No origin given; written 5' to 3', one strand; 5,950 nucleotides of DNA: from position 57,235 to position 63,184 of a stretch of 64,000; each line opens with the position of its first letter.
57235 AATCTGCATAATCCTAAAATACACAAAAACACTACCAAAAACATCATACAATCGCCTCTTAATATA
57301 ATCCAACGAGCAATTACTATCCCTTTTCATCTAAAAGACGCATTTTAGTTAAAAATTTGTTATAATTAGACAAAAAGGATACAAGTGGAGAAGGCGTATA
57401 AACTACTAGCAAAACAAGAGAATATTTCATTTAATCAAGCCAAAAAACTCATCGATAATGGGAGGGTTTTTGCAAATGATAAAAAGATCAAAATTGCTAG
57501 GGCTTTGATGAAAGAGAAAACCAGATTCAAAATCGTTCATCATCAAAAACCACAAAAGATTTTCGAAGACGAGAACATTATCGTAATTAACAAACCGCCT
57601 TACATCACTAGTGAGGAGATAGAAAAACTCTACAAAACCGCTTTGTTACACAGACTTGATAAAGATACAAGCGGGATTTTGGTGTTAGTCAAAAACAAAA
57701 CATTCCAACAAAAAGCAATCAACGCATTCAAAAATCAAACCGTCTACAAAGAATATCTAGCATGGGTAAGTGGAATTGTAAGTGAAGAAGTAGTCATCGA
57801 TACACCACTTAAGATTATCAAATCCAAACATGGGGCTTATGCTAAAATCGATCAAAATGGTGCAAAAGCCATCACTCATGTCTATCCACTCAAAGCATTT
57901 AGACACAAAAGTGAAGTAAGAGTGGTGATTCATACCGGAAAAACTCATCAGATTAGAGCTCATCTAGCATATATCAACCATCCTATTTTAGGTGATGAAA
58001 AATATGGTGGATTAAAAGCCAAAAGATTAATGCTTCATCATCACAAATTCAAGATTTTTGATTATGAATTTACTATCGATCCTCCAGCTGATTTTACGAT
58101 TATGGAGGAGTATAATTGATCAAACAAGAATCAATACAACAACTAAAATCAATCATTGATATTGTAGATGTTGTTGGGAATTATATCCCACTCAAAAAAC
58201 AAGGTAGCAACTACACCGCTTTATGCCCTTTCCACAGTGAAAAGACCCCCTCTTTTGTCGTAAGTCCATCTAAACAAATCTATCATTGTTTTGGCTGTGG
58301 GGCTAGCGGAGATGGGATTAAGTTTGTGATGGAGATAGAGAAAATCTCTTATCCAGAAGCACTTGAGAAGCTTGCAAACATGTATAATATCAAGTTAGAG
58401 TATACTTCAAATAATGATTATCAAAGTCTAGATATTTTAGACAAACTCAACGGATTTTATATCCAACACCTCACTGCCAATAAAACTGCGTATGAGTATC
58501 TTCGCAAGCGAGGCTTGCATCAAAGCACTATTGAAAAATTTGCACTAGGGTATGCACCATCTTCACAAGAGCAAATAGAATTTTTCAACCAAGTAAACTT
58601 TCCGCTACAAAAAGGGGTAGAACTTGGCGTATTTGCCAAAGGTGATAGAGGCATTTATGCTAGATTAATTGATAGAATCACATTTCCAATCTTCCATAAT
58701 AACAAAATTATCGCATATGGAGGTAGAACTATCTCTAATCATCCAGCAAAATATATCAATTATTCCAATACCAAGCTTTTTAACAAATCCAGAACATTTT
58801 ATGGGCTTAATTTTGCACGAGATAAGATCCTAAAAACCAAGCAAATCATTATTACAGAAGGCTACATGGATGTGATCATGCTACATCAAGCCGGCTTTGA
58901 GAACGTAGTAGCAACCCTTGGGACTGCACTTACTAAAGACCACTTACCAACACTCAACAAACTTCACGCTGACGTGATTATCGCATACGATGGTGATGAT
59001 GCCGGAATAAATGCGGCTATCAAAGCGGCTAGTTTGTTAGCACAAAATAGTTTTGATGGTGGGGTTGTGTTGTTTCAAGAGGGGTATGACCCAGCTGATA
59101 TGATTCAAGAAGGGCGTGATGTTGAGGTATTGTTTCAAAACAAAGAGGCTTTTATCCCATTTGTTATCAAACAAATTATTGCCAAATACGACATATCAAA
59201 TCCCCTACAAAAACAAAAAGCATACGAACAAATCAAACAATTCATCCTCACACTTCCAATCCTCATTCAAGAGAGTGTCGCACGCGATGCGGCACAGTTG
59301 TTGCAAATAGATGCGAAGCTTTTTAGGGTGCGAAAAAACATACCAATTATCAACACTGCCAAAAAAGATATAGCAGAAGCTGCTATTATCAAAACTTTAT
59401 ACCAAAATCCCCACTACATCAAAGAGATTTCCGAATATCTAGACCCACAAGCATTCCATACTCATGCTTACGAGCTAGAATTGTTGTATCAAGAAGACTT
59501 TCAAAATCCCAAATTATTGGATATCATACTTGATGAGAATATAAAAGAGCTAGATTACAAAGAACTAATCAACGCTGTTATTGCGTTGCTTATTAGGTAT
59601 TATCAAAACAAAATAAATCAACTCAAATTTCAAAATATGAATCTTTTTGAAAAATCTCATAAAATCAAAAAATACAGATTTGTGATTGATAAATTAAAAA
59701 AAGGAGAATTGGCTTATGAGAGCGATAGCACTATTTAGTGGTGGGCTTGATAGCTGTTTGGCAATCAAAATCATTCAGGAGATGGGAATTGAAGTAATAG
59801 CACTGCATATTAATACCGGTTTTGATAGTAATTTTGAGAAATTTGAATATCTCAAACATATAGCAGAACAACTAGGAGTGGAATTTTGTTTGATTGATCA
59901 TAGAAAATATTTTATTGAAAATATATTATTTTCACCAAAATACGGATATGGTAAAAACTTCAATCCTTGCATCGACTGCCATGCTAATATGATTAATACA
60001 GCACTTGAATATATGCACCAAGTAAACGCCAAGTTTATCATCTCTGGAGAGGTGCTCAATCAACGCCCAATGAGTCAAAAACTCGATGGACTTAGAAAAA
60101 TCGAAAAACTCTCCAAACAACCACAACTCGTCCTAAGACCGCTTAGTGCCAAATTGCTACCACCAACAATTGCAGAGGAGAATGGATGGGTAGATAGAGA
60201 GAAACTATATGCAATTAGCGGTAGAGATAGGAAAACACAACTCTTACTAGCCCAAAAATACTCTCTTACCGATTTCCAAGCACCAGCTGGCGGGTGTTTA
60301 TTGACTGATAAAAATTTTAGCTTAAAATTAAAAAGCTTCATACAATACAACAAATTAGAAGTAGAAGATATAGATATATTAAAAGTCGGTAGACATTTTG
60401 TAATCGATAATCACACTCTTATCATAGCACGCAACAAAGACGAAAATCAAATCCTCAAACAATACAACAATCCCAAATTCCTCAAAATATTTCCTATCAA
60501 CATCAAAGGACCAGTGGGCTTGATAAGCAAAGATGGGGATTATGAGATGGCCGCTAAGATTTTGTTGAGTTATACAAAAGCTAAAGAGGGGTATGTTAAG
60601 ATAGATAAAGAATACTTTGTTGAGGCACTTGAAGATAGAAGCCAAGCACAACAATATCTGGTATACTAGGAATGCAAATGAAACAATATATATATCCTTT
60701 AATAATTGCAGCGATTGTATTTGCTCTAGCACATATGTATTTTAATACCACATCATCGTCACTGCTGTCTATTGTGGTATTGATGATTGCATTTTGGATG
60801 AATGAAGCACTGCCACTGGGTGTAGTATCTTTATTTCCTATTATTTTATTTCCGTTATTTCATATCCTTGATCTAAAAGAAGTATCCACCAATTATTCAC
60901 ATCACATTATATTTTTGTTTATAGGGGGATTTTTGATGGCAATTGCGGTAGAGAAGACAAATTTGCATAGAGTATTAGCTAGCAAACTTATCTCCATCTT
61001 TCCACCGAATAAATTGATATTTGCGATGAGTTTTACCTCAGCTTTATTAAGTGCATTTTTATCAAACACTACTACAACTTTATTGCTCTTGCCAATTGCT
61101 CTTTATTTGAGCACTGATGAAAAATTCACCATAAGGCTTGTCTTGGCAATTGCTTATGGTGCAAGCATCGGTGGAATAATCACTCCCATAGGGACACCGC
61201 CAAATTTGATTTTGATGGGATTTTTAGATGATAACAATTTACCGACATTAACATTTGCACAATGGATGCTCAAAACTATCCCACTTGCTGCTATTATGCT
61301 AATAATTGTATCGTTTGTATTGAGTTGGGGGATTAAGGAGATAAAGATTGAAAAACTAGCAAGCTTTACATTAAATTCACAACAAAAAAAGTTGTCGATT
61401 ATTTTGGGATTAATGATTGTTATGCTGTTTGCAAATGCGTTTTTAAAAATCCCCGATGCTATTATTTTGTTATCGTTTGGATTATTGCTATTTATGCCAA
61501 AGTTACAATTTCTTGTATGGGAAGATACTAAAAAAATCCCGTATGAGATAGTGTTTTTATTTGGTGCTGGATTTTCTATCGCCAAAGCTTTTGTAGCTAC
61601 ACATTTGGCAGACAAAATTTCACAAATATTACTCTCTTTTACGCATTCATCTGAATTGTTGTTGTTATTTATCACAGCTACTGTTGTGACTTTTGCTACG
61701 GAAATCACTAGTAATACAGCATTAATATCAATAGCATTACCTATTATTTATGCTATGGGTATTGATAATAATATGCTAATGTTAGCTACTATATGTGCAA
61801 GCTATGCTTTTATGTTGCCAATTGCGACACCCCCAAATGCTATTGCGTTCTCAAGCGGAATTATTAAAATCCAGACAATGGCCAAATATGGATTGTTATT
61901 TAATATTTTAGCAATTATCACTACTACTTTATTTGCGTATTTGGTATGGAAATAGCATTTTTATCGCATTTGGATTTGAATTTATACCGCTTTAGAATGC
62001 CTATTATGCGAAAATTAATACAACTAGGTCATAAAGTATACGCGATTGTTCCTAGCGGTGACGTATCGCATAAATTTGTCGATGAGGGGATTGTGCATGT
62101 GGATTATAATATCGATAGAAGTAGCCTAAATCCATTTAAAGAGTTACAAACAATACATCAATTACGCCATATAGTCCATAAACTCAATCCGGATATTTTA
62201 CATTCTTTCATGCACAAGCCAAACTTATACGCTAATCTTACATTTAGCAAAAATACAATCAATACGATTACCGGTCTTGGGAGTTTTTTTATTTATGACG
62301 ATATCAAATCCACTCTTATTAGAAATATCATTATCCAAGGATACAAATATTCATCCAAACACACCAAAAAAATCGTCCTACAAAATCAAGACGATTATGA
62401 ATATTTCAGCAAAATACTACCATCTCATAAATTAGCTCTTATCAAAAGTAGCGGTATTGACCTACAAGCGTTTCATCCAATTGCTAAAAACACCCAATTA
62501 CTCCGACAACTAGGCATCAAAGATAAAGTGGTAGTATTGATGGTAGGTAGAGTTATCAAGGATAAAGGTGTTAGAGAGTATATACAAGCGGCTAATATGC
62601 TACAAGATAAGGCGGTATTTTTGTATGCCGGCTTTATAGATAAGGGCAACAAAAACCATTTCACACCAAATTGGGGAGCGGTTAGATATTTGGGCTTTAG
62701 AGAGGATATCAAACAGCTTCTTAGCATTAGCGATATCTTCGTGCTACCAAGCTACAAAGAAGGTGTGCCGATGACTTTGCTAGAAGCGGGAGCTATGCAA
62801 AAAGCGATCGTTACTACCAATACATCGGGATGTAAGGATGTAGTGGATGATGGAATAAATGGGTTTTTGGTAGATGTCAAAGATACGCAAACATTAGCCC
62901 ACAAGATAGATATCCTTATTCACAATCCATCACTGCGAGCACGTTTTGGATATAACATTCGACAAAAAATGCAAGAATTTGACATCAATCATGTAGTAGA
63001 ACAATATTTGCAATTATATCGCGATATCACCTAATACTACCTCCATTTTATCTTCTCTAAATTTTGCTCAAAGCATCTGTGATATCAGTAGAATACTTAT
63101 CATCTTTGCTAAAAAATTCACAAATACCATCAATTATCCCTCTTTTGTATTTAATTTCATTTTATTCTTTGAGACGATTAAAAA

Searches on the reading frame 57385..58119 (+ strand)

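Call 9: search_protein_families(library=pfam, proteins=[window:57385-58119:+])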
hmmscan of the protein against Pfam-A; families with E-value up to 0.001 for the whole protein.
window:57385-58119:+ (244 aa): 1 family
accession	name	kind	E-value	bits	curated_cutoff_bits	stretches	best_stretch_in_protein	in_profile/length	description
PF00849.27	PseudoU_synth_2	-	1.7e-25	90.5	26.8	1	80-195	34-151/152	RNA pseudouridylate synthase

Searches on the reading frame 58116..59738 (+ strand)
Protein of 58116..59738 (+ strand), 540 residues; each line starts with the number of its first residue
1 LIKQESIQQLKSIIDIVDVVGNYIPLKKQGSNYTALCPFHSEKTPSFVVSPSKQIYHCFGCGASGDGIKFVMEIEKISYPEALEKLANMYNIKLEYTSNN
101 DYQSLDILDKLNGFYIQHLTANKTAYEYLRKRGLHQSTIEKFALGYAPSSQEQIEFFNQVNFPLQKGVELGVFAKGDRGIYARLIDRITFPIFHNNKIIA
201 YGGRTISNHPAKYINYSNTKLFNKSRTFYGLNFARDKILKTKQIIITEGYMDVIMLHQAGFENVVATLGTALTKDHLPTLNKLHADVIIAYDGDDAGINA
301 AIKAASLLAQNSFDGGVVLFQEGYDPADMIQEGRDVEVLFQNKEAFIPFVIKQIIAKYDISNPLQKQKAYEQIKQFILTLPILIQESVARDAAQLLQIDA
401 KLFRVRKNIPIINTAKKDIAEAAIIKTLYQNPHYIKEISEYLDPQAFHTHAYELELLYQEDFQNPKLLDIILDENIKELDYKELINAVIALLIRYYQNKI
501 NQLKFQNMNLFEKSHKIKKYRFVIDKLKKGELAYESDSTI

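Call 9: search_protein_families(library=pfam, proteins=[window:58116-59738:+])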
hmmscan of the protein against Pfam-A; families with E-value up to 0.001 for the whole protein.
window:58116-59738:+ (540 aa): 8 families
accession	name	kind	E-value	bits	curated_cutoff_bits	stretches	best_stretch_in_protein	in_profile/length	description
PF01807.25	Zn_ribbon_DnaG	-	4.5e-42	142.3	24.9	1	3-97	2-96/98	CHC2 zinc finger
PF08275.17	DNAG_N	-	6e-29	101.2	26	1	114-234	1-127/128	DNA primase catalytic core, N-terminal domain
PF16730.10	DnaGprimase_HBD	-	9.8e-26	90.6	25.9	1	418-532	1-116/118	DnaG-primase C-terminal, helicase-binding domain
PF13155.12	Toprim_2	-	4.2e-21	75.6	22.1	1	245-329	1-87/88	Toprim-like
PF13662.12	Toprim_4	-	2.9e-19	69.5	25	1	243-309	2-75/85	Toprim domain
PF01751.28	Toprim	-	1.3e-13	51.3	23.1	1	243-309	1-81/96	Toprim domain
PF13362.12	Toprim_3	-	4.4e-07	30.7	27.2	1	244-333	2-93/95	Toprim domain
PF10410.14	DnaB_bind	-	0.00025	21.7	20.6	1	349-399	3-54/56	DnaB-helicase binding domain of primase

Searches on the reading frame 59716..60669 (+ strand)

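Call 9: search_protein_families(library=pfam, proteins=[window:59716-60669:+])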
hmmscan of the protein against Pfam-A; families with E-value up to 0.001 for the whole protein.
window:59716-60669:+ (317 aa): 6 families
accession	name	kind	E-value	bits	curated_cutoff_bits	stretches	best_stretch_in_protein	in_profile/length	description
PF18297.6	NFACT-R_2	-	3.9e-14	53.1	26.9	1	225-292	1-72/104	NFACT protein RNA binding domain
PF03054.22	tRNA_Me_trans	-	6.7e-10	39.4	20.6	1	2-130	2-144/202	tRNA methyl transferase HUP domain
PF02568.20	ThiI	-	9.1e-09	35.6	20.5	1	2-143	5-144/197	Thiamine biosynthesis protein (ThiI)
PF00764.25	Arginosuc_synth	-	7.3e-08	33.1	27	1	5-72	4-71/162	Arginosuccinate synthase N-terminal HUP domain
PF06508.19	QueC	-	3.4e-07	30.4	22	1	2-63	1-61/210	Queuosine biosynthesis protein QueC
PF24167.1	DUF7411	-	0.00047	20.2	28.7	1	1-69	1-65/194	Family of unknown function (DUF7411)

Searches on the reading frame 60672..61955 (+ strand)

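Call 9: search_protein_families(library=pfam, proteins=[window:60672-61955:+])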
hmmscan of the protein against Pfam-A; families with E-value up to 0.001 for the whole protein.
window:60672-61955:+ (427 aa): 2 families
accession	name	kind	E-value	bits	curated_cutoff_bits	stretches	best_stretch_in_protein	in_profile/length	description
PF03600.22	CitMHS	-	6.4e-51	173.9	31.9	1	39-363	1-318/336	Citrate transporter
PF00939.25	Na_sulph_symp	-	9.5e-40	137.4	27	1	4-427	5-467/472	Sodium:sulfate symporter transmembrane region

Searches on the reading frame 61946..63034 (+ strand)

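Call 46: search_protein_families(library=pfam, proteins=[window:61946-63034:+], max_evalue=0.00001)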
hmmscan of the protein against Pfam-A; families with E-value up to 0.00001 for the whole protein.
window:61946-63034:+ (362 aa): 4 families
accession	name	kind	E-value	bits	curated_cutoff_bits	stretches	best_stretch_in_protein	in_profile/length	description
PF00534.26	Glycos_transf_1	-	4.4e-33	114.7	26.4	1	187-340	7-171/172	Glycosyl transferases group 1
PF13692.12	Glyco_trans_1_4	-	3.4e-27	95.9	27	1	196-327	3-142/142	Glycosyl transferases group 1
PF13477.12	Glyco_trans_4_2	-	1.3e-08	35.5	23.4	1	3-147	2-139/139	Glycosyl transferase 4-like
PF13439.12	Glyco_transf_4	-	2.6e-06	28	28.5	1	21-111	12-103/170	Glycosyltransferase Family 4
